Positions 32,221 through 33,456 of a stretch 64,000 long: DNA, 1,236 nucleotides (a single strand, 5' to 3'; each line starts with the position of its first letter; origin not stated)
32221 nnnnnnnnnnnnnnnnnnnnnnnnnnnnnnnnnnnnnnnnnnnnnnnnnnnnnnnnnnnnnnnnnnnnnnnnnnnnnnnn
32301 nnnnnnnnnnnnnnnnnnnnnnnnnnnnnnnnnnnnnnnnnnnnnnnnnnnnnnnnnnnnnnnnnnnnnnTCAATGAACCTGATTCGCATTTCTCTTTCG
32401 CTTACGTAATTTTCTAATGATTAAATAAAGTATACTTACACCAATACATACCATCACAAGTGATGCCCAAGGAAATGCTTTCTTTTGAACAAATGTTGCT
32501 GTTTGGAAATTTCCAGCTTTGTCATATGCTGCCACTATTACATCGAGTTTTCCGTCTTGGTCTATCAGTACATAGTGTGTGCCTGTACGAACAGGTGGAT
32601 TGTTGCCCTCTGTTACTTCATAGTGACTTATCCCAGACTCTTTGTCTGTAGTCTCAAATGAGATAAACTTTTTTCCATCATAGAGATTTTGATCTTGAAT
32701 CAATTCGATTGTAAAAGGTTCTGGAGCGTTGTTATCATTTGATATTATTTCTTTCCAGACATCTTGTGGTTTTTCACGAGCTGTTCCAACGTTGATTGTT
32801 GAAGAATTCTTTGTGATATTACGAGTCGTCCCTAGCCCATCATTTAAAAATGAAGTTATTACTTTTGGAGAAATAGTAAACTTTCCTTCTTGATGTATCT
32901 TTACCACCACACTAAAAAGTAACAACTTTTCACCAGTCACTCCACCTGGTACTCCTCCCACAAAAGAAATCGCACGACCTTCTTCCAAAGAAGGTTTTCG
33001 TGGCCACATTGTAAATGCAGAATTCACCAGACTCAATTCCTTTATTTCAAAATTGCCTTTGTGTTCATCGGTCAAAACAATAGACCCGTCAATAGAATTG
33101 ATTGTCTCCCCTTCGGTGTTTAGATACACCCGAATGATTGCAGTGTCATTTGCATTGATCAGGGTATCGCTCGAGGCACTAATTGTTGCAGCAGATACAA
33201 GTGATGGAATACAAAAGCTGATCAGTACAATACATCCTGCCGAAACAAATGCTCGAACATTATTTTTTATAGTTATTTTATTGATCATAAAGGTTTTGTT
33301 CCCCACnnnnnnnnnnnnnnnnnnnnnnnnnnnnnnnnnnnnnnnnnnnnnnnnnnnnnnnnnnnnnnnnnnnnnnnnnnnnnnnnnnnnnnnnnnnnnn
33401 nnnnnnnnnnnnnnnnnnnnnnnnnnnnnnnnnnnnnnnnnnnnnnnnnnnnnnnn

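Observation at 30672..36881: Cohesin-like/dockerin surface-protein cluster immediately upstream of the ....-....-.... operon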

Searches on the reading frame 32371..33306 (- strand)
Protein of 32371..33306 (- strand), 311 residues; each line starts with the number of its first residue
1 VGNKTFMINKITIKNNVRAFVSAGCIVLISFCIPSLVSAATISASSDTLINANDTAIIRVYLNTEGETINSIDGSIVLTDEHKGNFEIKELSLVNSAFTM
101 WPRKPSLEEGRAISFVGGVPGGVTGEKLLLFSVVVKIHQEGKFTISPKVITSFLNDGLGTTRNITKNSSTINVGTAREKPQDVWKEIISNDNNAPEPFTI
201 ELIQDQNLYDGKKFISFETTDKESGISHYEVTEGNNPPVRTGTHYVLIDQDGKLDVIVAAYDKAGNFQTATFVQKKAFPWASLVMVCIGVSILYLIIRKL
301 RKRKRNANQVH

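Call 3: search_protein_families(library=pfam, proteins=[window:32371-33306:-], max_evalue=1)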
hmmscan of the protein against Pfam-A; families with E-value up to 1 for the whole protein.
window:32371-33306:- (311 aa): 2 families
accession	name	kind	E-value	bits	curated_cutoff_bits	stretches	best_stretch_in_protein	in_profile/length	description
PF13517.12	FG-GAP_3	-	0.066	14.3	26.9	0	248-263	2-16/61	FG-GAP-like repeat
PF11368.13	DUF3169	-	0.3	11.1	31.6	1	265-309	40-84/250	Protein of unknown function (DUF3169)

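Call 4: search_protein_families(library=ncbifam, proteins=[window:32371-33306:-], max_evalue=1)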
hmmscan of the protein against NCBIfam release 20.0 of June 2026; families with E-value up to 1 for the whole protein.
window:32371-33306:- (311 aa): 4 families
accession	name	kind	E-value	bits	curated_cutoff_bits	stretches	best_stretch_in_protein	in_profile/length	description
NF047446.1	barrel_OmpL47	domain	1.5e-06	28.6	40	1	211-270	3-61/68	OmpL47-type beta-barrel domain-containing protein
NF052387.1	Lys_ferment_KCE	equivalog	0.014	14.8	382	1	60-146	115-198/267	3-keto-5-aminohexanoate cleavage enzyme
TIGR00739.1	yajC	equivalog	0.02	15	44.2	0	283-310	7-34/84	preprotein translocase subunit YajC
NF033507.3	Loki-CTERM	subfamily_domain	0.067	13.5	19.9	1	278-302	4-27/27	Loki-CTERM sorting domain-containing protein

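Call 25: find_homologous_proteins(query=window:32371-33306:-, max_evalue=0.001)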
Query window:32371-33306:- (311 aa): 133 proteins with E <= 0.001 among 1835 candidates; the best 120 are listed.
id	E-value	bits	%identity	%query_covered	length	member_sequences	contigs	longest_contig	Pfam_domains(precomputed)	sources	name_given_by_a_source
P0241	5.3e-177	605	91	98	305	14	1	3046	-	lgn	-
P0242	1.2e-152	525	78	97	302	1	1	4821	-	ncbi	-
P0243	4.7e-147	507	76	95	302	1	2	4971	-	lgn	-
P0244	1.0e-115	404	63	91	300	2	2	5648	-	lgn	-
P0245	9.6e-110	385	62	91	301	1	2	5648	-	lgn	-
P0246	1.3e-107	377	60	94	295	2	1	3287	-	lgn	-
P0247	4.8e-106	372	58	94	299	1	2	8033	-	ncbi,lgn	-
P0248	5.8e-106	372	58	89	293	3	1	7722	-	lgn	-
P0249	6.3e-105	369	59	86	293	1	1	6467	-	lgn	-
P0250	1.2e-104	368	56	98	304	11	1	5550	-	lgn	-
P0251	1.5e-104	367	58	91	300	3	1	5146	-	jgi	jgi:hypothetical protein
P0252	5.9e-104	366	58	85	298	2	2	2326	-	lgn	-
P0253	3.7e-103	363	54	99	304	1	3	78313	-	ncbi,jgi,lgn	jgi:hypothetical protein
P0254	3.9e-103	363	55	92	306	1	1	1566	-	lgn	-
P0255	3.9e-103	363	58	84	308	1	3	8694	-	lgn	-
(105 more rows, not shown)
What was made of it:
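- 32371..33306 (-): 311-aa type I membrane protein: signal peptide, cohesin module, one Ig-like domain, TM helix about 279-297, basic tail. 133 homologues of about 300 aa, call 25.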

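Call 28: search_solved_structures(query=A2, max_evalue=10, show_alignments=2)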
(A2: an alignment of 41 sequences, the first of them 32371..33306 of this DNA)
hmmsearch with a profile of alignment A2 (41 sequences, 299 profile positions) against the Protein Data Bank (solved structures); distinct sequences matched with E-value up to 10: 3.
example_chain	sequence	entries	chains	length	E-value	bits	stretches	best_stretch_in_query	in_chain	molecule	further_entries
5veb_X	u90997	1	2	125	0.069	15.5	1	170-260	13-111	Cadherin-6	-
5aoz_A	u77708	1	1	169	0.15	14.4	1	22-80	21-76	PUTATIVE CELLULOSOMAL SCAFFOLDIN PROTEIN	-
5m2o_A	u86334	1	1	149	0.5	12.7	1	26-81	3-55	Putative cellulosomal scaffoldin protein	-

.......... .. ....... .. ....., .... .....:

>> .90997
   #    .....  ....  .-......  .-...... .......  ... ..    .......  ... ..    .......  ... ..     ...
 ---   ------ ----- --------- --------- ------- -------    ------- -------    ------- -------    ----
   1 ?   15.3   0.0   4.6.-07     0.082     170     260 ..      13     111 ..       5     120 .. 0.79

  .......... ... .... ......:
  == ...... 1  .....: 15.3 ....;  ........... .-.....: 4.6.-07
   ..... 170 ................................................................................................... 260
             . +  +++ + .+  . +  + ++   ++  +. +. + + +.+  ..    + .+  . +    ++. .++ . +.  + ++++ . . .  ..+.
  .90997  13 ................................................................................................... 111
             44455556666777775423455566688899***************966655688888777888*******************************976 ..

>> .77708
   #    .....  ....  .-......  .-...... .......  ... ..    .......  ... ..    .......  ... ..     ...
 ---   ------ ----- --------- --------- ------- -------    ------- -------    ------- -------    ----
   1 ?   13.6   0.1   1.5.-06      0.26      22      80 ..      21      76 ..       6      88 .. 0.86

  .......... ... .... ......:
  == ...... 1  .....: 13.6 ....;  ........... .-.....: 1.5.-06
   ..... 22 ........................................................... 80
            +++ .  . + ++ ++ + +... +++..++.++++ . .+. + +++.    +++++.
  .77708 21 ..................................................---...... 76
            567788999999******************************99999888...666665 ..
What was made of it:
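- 32782..33189 (-): Cohesin module of the 311-aa protein (about residues 40-175). Weak profile hits to R. flavefaciens cohesins 5aoz and 5m2o at E=0.15-0.5 (call 28).
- On Cohesin (Pfam PF00963): The 311-aa family profile reaches R. flavefaciens cohesins only at E=0.15-0.5 (call 28).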

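Call 32: predict_structure(alignment_id=A2)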
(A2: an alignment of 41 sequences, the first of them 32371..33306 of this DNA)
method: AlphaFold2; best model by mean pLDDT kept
length: 311 residues; sequences in the alignment: 41
mean_pLDDT: 90.4   pTM: 0.73
mean pLDDT of the five models: 90.4, 90.1, 89.2, 89.0, 89.1
residues with pLDDT >= 90: 236; 70-90: 51; 50-70: 21; < 50: 3
segments of 3 or more residues with pLDDT < 50: 1-3
pLDDT, mean of each block of 10 residues (from residue 1): 51 70 86 70 92 96 94 95 92 95 93 95 95 96 94 93 86 95 94 97 95 96 95 97 96 93 97 87 95 95 80 52
secondary structure, 60 per line:
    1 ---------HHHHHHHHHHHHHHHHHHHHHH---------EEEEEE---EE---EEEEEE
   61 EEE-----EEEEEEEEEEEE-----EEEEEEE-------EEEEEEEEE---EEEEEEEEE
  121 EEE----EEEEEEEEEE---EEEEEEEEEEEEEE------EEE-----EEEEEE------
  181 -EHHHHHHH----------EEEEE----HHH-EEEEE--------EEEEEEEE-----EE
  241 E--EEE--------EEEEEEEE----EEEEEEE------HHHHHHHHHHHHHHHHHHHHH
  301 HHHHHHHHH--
elements in order: H10-31 E41-46 E55-63 E69-80 E86-92 E100-108 E112-123 E128-137 E141-154 E161-163 E169-174 H183-189 E200-204 E213-217 E226-233 E239-241 E244-246 E255-262 E267-273 H280-309
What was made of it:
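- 32371..33306 (-): AF2 pLDDT 90.4, call 32.
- On Cohesin (Pfam PF00963): The AF2 model of the 311-aa protein has pLDDT 90.4 (call 32).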

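Call 34: fold_search(model_id=the predicted structure, library=pdb)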
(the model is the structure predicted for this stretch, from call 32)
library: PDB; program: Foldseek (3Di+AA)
matches with E <= 10: 2000; with E <= 0.001: 48
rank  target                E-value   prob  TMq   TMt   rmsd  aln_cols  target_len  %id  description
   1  2w1n                  5.2e-10  1.00  0.32  0.42  20.6       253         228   15  cohesin and fibronectin type-III double module construct from the Clostridium perfringens glycoside hydrolase GH84C (released 2009-02-03)
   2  2vo8                  1.1e-05  1.00  0.37  0.76   3.0       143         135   10  Cohesin module from Clostridium perfringens ATCC13124 family 33 glycoside hydrolase. (released 2008-09-02)
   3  6kgd_A                1.1e-05  1.00  0.34  0.65   4.0       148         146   15  Crystal structure of CaDoc0917(R49D)-CaCohA2 complex at pH 8.0 (released 2020-07-08)
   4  6kgc_A                1.4e-05  1.00  0.35  0.69   3.8       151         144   14  Crystal structure of CaDoc0917(R49D)-CaCohA2 complex at pH 5.4 (released 2020-07-08)
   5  2jh2_A                2.8e-05  1.00  0.30  0.60   4.8       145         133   18  X-ray crystal structure of a cohesin-like module from Clostridium perfringens (released 2007-11-06)
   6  4dh2_C                4.5e-05  1.00  0.36  0.67   3.4       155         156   10  Crystal structure of Coh-OlpC(Cthe_0452)-Doc435(Cthe_0435) complex: A novel type I Cohesin-Dockerin complex from Clost (released 2012-11-28)
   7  6kzb_A                5.5e-05  1.00  0.19  0.10  18.0       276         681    7  Transglutaminase2 complexed with calcium (released 2020-12-09)
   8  6kge_A                5.8e-05  1.00  0.33  0.65   3.8       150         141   13  Crystal structure of CaDoc0917(R16D)-CaCohA2 complex at pH 5.5 (released 2020-07-08)
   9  1nug_B                6.1e-05  1.00  0.22  0.11  18.3       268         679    5  Role of Calcium Ions in the Activation and Activity of the Transglutaminase 3 Enzyme (2 calciums, 1 Mg, inactive form) (released 2003-04-22)
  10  4kkp_A                6.4e-05  0.99  0.21  0.26  17.8       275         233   13  Crystal structure of Vibrio cholerae RbmA (crystal form 2) (released 2013-05-22)
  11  6kgf_A                9.2e-05  1.00  0.31  0.59   5.0       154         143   15  Crystal structure of CaDoc0917(R16D)-CaCohA2 complex at pH 8.2 (released 2020-07-08)
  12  1kv3_A                9.2e-05  1.00  0.22  0.12  17.9       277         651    5  HUMAN TISSUE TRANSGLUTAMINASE IN GDP BOUND FORM (released 2002-03-13)
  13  6kgf_C                9.6e-05  1.00  0.34  0.65   3.9       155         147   15  Crystal structure of CaDoc0917(R16D)-CaCohA2 complex at pH 8.2 (released 2020-07-08)
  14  3s3s_A                1.1e-04  1.00  0.22  0.12  17.3       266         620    6  Transglutaminase 2 in complex with a novel inhibitor (released 2012-06-06)
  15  6a8p_C                1.2e-04  1.00  0.22  0.11  18.3       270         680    6  Transglutaminase 2 mutant G224V in complex with GTP (released 2018-09-26)
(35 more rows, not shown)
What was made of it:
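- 32371..33306 (-): Foldseek, call 34.
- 32782..33189 (-): Foldseek top hits are cohesins: 2w1n, 2vo8 (TMt 0.76, rmsd 3.0), 6kgd_A, 2jh2_A, 4dh2_C (call 34).
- On Cohesin (Pfam PF00963): Its Foldseek top hits are cohesins: 2vo8 (TMt 0.76, rmsd 3.0 over 143 columns), 6kgc_A (0.69) and 4dh2_C (0.67) (call 34).
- Checked: The 311-aa AF2 model (pLDDT 90.4, call 32) has cohesins as top Foldseek hits: 2w1n 5e-10; 2vo8 TMt 0.76, rmsd 3.0; 6kgd_A; 4dh2_C (call 34).
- Tried and rejected: The shorter 311-aa model was informative (call 34).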

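Call 36: search_protein_families(library=phrogs, proteins=[window:32371-33306:-], max_evalue=0.01)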
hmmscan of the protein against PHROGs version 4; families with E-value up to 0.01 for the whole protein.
window:32371-33306:- (311 aa): 0 families
